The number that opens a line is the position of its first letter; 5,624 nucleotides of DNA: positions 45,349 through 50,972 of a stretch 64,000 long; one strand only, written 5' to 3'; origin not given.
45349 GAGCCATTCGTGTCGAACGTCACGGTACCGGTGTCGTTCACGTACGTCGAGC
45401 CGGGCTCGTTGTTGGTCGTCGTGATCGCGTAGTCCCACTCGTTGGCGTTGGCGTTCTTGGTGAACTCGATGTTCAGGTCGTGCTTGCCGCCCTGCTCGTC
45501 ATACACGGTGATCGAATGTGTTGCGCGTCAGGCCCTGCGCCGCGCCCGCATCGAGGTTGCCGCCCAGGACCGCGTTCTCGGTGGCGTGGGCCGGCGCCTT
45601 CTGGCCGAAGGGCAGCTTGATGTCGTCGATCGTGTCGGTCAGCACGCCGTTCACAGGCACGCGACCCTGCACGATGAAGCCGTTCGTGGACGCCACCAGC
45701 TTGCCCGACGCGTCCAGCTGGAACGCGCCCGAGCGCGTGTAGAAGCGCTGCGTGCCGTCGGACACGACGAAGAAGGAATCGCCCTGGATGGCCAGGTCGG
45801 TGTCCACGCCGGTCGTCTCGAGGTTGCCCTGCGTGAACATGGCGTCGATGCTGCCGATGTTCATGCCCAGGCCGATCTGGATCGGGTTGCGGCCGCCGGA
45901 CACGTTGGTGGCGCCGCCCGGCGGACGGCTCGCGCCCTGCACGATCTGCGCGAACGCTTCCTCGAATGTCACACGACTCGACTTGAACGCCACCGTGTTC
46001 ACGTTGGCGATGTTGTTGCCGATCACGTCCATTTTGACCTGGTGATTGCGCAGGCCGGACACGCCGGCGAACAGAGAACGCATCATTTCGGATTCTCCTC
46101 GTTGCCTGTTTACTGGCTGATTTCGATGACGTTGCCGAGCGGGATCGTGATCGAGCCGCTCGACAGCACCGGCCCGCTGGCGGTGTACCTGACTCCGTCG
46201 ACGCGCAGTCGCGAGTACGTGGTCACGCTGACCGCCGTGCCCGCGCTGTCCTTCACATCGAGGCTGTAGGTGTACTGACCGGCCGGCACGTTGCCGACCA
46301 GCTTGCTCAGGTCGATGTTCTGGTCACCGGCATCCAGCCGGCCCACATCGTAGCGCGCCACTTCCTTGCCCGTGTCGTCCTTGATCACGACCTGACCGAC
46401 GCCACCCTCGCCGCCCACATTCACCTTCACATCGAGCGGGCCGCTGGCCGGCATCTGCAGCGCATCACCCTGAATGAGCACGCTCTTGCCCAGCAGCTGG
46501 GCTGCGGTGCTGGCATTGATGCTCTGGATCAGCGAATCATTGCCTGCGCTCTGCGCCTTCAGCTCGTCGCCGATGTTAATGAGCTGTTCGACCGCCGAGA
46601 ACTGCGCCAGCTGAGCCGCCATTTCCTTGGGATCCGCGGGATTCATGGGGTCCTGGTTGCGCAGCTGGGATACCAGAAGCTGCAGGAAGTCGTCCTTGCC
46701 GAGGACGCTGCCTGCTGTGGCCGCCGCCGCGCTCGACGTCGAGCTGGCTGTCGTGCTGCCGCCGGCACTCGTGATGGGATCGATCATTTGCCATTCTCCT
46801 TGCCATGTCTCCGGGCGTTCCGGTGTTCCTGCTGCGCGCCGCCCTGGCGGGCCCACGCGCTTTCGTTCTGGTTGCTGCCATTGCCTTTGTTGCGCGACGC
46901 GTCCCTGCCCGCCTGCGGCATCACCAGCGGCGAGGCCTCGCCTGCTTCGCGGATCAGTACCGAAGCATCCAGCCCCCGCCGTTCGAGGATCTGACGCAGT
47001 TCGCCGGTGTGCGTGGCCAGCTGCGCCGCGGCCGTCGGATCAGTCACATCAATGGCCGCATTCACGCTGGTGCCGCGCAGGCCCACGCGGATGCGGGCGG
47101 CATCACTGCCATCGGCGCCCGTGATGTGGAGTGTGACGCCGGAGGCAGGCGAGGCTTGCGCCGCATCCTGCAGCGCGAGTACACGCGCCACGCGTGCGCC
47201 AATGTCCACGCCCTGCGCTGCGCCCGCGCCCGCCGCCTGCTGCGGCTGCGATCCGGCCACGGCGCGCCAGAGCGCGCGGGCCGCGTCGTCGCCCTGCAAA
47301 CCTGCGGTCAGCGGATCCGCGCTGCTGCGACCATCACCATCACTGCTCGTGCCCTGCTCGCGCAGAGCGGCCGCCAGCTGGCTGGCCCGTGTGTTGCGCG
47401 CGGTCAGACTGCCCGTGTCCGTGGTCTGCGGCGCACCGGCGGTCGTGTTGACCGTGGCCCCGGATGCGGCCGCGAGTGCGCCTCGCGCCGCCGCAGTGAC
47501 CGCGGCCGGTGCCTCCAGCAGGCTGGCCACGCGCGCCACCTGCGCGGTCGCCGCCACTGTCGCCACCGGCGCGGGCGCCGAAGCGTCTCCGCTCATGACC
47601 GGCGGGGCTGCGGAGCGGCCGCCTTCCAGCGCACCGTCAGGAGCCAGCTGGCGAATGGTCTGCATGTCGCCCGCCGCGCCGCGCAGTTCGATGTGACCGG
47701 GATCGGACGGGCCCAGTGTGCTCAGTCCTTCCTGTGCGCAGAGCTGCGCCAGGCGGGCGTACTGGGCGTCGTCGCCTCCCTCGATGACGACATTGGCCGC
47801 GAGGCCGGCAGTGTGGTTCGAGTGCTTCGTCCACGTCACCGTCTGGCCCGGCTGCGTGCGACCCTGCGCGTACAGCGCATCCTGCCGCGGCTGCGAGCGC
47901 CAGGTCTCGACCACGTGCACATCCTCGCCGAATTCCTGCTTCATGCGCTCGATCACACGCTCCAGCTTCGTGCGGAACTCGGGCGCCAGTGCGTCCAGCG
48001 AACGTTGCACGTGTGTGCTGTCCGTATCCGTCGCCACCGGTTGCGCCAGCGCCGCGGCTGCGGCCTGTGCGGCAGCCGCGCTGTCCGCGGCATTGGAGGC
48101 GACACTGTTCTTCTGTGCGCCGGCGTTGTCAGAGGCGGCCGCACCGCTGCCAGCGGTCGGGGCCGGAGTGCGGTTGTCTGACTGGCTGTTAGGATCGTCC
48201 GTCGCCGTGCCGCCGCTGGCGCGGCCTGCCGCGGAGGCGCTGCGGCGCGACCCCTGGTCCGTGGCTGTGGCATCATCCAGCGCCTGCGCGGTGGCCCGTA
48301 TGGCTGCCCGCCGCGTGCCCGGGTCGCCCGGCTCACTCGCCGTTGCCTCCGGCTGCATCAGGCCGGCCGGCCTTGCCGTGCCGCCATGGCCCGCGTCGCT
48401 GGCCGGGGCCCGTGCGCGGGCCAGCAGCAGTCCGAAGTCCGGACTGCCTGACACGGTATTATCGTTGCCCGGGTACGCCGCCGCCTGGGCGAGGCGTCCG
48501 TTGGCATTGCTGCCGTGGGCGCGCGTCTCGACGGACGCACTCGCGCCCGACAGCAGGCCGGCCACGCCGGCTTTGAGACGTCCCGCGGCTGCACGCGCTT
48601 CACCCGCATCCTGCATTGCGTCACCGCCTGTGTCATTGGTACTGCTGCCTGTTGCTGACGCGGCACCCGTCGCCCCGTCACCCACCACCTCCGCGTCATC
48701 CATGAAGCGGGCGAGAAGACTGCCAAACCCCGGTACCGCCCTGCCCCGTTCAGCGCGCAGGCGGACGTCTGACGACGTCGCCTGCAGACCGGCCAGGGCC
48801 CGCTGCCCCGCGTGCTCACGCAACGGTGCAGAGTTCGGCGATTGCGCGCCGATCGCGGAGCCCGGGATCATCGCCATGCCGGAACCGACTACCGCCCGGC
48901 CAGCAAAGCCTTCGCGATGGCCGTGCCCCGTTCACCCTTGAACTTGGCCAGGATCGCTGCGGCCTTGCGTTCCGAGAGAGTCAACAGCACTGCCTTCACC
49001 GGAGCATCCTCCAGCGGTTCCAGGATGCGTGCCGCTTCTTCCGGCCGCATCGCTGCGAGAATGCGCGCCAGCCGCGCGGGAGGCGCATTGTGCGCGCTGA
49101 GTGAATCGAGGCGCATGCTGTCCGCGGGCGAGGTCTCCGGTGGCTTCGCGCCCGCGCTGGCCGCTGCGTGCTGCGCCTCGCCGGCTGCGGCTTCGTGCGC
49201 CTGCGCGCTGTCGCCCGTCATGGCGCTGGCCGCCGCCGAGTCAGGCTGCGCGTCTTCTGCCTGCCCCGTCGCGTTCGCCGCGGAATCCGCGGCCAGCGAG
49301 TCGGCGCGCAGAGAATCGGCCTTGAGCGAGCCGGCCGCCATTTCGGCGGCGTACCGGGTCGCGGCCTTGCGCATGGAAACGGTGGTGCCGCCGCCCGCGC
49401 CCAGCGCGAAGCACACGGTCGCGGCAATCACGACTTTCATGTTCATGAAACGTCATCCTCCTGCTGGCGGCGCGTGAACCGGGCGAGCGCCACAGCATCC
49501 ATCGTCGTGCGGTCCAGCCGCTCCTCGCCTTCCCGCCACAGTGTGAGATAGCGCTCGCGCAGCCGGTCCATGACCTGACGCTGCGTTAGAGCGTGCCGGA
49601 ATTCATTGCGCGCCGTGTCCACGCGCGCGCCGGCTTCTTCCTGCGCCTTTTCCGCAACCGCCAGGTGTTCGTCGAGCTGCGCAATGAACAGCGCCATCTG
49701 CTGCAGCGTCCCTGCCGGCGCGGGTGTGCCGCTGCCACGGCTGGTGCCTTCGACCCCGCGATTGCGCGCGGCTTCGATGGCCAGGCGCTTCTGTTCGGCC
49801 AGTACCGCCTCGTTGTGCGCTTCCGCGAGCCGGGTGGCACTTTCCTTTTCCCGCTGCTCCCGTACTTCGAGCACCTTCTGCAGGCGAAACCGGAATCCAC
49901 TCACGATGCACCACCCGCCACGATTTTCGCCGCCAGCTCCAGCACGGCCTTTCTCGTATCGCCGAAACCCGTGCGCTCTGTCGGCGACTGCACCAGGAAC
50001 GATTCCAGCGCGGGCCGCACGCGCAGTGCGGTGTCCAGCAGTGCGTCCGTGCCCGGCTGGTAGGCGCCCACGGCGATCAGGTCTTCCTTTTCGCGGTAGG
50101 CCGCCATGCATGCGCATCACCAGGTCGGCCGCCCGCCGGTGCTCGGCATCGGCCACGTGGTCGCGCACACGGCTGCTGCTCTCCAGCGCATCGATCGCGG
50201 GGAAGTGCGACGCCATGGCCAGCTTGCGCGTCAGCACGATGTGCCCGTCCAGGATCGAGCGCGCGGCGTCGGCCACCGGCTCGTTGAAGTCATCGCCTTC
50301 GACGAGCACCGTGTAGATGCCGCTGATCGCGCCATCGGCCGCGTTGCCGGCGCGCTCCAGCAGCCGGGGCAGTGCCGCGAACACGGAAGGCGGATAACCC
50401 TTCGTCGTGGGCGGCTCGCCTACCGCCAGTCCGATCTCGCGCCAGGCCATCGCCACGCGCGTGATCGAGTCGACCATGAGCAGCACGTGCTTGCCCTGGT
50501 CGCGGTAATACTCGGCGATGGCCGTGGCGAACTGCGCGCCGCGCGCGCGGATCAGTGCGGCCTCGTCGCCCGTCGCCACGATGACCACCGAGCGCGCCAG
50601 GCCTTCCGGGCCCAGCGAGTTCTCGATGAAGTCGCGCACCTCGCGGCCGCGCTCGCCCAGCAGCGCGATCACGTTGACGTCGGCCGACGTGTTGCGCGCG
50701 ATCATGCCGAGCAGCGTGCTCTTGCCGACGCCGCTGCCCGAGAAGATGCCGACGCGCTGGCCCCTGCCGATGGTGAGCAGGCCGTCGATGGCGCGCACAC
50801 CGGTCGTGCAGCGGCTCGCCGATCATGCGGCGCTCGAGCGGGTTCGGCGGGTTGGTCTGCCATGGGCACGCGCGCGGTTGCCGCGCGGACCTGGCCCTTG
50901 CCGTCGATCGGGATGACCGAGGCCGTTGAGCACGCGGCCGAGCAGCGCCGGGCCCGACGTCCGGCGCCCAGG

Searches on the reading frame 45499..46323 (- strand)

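Call 52: search_protein_families(library=pfam, proteins=[window:45499-46323:-], max_evalue=0.001)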
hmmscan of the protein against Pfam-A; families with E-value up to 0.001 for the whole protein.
window:45499-46323:- (274 aa): 2 families
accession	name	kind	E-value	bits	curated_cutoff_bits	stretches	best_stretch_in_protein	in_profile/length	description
PF22692.1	LlgE_F_G_D1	-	1.6e-11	44.6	27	1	178-225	1-48/64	Flagellar hook protein FlgE/F/G D1 domain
PF00460.25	Flg_bb_rod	-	7.1e-09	35.9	20.7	1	87-114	4-31/31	Flagella basal body rod protein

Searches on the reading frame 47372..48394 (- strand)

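Call 66: search_protein_families(library=pfam, proteins=[window:47372-48394:-], max_evalue=1)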
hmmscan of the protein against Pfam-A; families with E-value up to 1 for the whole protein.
window:47372-48394:- (341 aa): 1 family
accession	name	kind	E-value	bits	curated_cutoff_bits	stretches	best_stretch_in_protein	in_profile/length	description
PF02557.22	VanY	-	0.036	14.3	25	1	136-202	4-74/132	D-alanyl-D-alanine carboxypeptidase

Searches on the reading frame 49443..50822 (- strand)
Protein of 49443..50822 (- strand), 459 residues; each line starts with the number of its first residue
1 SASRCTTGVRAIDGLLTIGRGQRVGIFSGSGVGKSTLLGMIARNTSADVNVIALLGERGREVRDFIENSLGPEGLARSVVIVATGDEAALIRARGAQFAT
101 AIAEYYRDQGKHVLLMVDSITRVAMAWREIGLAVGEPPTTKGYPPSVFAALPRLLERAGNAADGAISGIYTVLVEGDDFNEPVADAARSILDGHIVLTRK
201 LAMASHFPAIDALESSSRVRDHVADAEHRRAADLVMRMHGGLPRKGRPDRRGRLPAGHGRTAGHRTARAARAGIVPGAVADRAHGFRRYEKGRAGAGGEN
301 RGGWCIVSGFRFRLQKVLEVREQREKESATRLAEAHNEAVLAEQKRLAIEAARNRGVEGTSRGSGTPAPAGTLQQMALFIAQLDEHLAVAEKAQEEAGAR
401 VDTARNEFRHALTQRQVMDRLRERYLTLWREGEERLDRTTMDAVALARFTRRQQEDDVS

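Call 52: search_protein_families(library=pfam, proteins=[window:49443-50822:-], max_evalue=0.001)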
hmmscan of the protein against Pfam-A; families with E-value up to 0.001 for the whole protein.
window:49443-50822:- (459 aa): 3 families
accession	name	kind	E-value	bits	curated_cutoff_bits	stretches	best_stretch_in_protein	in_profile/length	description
PF00006.31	ATP-synt_ab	-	3.9e-86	288.5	29.5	1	8-217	1-213/213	ATP synthase alpha/beta family, nucleotide-binding domain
PF02050.21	FliJ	-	2.4e-09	37.9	28.4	1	327-449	2-123/123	Flagellar FliJ protein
PF00005.33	ABC_tran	-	0.00011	23.3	25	1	16-57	6-47/137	ABC transporter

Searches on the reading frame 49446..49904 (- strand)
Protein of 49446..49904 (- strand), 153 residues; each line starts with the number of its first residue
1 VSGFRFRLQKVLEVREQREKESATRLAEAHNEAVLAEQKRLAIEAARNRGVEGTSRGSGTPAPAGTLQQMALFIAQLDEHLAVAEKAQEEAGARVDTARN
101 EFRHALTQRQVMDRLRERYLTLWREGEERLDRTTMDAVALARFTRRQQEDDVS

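Call 71: find_encoding_contigs(protein=window:49446-49904:-, flank=4000, max_places=4)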
Protein seq(153 aa) (153 aa): 1 contig read that carries it; 1 place shown.
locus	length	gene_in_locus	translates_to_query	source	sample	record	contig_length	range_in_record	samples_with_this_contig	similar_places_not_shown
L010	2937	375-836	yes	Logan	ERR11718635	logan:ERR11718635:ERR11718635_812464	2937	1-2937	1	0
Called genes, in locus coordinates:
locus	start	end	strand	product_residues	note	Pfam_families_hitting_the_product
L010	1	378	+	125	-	?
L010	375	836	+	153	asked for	PF02050:FliJ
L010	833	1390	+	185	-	-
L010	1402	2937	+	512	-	?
